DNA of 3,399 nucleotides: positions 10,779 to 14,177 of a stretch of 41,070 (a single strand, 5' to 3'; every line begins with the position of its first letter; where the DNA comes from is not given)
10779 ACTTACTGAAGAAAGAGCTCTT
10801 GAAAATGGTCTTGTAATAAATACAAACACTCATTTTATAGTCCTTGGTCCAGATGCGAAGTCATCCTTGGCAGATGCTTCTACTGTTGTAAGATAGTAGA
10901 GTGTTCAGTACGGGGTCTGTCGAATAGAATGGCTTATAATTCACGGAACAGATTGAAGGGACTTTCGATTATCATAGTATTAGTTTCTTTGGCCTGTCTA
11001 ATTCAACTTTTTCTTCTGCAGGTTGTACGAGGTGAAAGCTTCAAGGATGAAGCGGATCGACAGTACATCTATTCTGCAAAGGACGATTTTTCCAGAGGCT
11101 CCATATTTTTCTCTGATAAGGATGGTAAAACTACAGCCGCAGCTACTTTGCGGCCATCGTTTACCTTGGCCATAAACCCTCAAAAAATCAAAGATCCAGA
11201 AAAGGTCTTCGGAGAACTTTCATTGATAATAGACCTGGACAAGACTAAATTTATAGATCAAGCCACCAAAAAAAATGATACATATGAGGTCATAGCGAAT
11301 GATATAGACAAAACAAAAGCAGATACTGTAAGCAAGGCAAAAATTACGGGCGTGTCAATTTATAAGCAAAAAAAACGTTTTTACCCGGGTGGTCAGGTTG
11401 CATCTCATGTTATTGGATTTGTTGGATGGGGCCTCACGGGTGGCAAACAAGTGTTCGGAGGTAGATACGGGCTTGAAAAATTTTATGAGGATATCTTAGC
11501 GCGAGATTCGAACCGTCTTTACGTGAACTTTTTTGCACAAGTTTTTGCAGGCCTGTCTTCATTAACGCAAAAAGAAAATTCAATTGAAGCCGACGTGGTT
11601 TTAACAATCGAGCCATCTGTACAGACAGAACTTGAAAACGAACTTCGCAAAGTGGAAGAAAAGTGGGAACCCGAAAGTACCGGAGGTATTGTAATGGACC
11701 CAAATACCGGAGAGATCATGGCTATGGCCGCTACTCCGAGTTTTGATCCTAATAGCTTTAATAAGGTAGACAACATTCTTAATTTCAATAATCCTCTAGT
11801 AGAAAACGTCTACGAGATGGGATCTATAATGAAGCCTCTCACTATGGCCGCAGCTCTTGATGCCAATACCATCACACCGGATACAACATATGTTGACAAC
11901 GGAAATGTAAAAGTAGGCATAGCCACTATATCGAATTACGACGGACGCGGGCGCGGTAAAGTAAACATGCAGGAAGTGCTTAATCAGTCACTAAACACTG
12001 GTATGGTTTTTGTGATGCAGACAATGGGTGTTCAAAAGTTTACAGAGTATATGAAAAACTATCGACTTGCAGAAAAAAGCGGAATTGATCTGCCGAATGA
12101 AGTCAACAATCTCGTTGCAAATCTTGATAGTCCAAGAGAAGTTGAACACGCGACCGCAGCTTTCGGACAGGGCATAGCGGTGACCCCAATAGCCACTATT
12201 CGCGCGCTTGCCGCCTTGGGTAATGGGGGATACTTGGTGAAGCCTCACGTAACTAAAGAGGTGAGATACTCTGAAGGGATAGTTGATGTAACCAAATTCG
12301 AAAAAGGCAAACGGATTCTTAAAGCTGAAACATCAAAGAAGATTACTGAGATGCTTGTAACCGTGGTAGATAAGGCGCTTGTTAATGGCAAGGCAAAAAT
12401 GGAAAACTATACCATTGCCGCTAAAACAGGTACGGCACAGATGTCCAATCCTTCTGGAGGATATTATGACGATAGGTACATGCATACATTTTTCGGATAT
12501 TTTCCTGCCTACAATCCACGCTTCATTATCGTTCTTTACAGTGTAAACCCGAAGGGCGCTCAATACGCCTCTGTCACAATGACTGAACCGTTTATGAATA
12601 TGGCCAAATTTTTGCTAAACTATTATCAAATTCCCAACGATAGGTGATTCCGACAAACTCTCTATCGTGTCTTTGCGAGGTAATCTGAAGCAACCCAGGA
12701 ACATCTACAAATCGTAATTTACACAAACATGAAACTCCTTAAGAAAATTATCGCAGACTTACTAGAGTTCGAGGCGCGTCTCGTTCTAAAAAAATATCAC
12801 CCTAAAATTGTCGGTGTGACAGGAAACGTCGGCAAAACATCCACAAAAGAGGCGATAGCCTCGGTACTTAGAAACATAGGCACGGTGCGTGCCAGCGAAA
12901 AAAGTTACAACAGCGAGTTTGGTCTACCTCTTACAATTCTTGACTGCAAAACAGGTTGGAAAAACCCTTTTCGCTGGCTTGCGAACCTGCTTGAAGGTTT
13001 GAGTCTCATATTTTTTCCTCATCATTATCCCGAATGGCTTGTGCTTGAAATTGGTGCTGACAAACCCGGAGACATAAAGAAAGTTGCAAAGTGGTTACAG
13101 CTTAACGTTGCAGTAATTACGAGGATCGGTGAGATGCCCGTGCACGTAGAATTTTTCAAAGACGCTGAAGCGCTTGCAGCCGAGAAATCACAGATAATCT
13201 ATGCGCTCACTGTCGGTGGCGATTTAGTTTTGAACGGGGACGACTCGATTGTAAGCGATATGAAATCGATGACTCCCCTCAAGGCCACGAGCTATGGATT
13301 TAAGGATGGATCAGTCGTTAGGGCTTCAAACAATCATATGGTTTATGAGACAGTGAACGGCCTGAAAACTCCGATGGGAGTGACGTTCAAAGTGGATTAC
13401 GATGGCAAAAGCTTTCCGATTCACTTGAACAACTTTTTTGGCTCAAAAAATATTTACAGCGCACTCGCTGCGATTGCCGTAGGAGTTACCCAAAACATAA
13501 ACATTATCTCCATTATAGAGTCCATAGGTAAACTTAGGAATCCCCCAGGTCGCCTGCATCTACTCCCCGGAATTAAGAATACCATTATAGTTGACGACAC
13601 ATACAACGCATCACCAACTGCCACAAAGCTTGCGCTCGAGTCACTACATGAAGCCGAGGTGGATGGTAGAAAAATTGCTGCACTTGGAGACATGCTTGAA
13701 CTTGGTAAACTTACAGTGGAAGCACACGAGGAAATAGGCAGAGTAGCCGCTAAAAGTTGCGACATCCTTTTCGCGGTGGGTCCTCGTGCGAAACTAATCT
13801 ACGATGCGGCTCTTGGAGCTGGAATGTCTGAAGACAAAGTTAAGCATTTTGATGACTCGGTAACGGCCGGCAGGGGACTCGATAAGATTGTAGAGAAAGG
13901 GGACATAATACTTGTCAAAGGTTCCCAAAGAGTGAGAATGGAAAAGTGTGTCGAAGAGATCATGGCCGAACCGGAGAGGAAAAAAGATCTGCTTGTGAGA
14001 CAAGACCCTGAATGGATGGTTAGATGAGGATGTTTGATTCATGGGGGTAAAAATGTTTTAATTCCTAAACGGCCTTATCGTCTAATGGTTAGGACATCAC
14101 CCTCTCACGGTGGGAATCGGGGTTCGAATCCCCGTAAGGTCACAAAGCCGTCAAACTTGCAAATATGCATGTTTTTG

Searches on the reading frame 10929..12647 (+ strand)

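Call 50: search_protein_families(library=ncbifam, max_evalue=0.1, proteins=[window:10929-12647:+])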
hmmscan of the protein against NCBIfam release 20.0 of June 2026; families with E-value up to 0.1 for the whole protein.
window:10929-12647:+ (572 aa): 25 families
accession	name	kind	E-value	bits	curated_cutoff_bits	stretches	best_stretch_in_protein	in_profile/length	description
TIGR02214.1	spoVD_pbp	equivalog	7e-100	335.2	688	1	14-567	7-559/636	stage V sporulation protein D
TIGR03423.1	pbp2_mrdA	equivalog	1.5e-76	258.3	455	1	8-548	2-580/593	penicillin-binding protein 2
NF053573.1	PBP2_PenA_Neis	exception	5.4e-60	203.5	1105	1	16-555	34-552/572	peptidoglycan D,D-transpeptidase PBP2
NF038271.1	strep_PBP2X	exception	5e-47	160.5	1050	1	131-542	164-594/750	penicillin-binding protein PBP2X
NF011685.0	PRK15105.1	subfamily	9.6e-46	156.5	737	1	15-555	30-549/588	peptidoglycan glycosyltransferase FtsI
NF008061.0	PRK10795.1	equivalog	3.8e-36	124.9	962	2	178-505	207-551/634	peptidoglycan DD-transpeptidase MrdA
TIGR02074.1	PBP_1a_fam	subfamily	1.6e-32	113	508.75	1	198-524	198-494/535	PBP1A family penicillin-binding protein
NF051842.1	PBP4_5_Efaec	equivalog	1.9e-28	99.3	700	1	132-510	237-620/668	penicillin-binding protein PBP4(5)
TIGR02073.1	PBP_1c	equivalog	1.1e-19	70.5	494.2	1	210-504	231-495/728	penicillin-binding protein 1C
NF000237.1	MECA_PBP2A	equivalog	1.4e-18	66.6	750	1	76-511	167-609/668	PBP2a family beta-lactam-resistant peptidoglycan transpeptidase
NF038278.1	strep_PBP2B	exception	1.4e-16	60.1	975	1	182-534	267-648/678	penicillin-binding protein PBP2B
NF000410.1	MECA1_pure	exception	3.6e-16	58.4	1480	1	111-511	202-607/666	PBP2a family beta-lactam-resistant peptidoglycan transpeptidase MecA1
NF000409.1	MECA_pure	exception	6.6e-16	57.9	1490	1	78-511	169-609/668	PBP2a family beta-lactam-resistant peptidoglycan transpeptidase MecA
NF000408.1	MECA2_pure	exception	6.7e-16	57.6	1525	1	113-511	205-609/668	PBP2a family beta-lactam-resistant peptidoglycan transpeptidase MecA2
NF051885.1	tranpepglycosPbpC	equivalog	4e-15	55.4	900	1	216-504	287-545/632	multimodular transpeptidase-transglycosylase PbpC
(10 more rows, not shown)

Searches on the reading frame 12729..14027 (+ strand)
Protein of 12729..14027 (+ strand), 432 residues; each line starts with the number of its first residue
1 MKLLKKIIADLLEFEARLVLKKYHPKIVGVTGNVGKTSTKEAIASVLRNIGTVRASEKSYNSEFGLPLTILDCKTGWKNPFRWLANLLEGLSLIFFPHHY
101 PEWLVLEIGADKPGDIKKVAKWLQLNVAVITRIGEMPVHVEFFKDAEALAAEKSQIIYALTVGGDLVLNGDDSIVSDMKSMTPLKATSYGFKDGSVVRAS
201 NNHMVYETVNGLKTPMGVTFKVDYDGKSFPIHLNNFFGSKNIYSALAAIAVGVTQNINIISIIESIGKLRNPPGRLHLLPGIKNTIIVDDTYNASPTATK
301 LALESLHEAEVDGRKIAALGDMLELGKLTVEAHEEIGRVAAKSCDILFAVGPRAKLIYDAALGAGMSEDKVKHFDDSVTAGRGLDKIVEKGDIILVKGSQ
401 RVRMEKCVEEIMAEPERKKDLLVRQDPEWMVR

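Call 50: search_protein_families(library=ncbifam, max_evalue=0.1, proteins=[window:12729-14027:+])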
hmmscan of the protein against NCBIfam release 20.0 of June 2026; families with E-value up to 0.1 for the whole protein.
window:12729-14027:+ (432 aa): 20 families
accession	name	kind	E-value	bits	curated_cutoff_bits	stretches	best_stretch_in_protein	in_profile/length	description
TIGR01143.1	murF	subfamily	1.4e-72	244.9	288.6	2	102-409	127-416/418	UDP-N-acetylmuramoyl-tripeptide--D-alanyl-D-alanine ligase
NF008896.0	PRK11929.1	equivalog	1e-65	222.2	1023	2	104-415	659-960/965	bifunctional UDP-N-acetylmuramoyl-L-alanyl-D-glutamate--2,6-diaminopimelate ligase MurE/UDP-N-acetylmuramoyl-tripeptide--D-alanyl-D-alanine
NF010693.0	PRK14093.1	equivalog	1.2e-45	156.1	544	2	91-411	151-464/479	UDP-N-acetylmuramoylalanyl-D-glutamyl-2,6-diaminopimelate--D-alanyl-D-alanine ligase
NF008041.0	PRK10773.1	equivalog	2.7e-34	118.7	551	2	102-411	153-447/453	UDP-N-acetylmuramoyl-tripeptide--D-alanyl-D-alanine ligase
NF008897.0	PRK11930.1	equivalog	2.2e-30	105.4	804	2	104-412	162-454/822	bifunctional UDP-N-acetylmuramoyl-tripeptide:D-alanyl-D-alanine ligase/alanine racemase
NF001126.0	PRK00139.1-4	equivalog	2.1e-18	66.1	373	2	124-309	193-365/486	UDP-N-acetylmuramoyl-L-alanyl-D-glutamate--2,6-diaminopimelate ligase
TIGR01085.1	murE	subfamily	5.2e-14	52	257.3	2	124-310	177-354/472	UDP-N-acetylmuramyl-tripeptide synthetase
TIGR01082.1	murC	equivalog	2.6e-12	46.6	335.1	1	124-313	167-345/449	UDP-N-acetylmuramate--L-alanine ligase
NF053645.1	pMurC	equivalog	5.7e-12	45.1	560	2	105-192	159-246/492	pseudomurein biosynthesis peptide ligase pMurC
TIGR01087.1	murD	equivalog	1.3e-11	44.3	211.95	2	98-308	149-340/441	UDP-N-acetylmuramoyl-L-alanine--D-glutamate ligase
NF001124.0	PRK00139.1-2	equivalog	2.3e-11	43.1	476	2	124-347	198-408/500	UDP-N-acetylmuramoyl-L-alanyl-D-glutamate--2,6-diaminopimelate ligase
NF010623.0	PRK14016.1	subfamily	8.8e-11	40.7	877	1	126-416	567-868/871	cyanophycin synthetase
NF001123.0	PRK00139.1-1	equivalog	3.8e-09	35.7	586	1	119-307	191-371/493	UDP-N-acetylmuramoyl-L-alanyl-D-glutamate--2,6-diaminopimelate ligase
NF053648.1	pMurE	equivalog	1.6e-08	33.7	600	1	121-297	186-339/464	pseudomurein biosynthesis peptide ligase pMurE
TIGR01081.1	mpl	equivalog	3.4e-08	32.9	388.7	1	215-361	253-395/448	UDP-N-acetylmuramate:L-alanyl-gamma-D-glutamyl-meso-diaminopimelate ligase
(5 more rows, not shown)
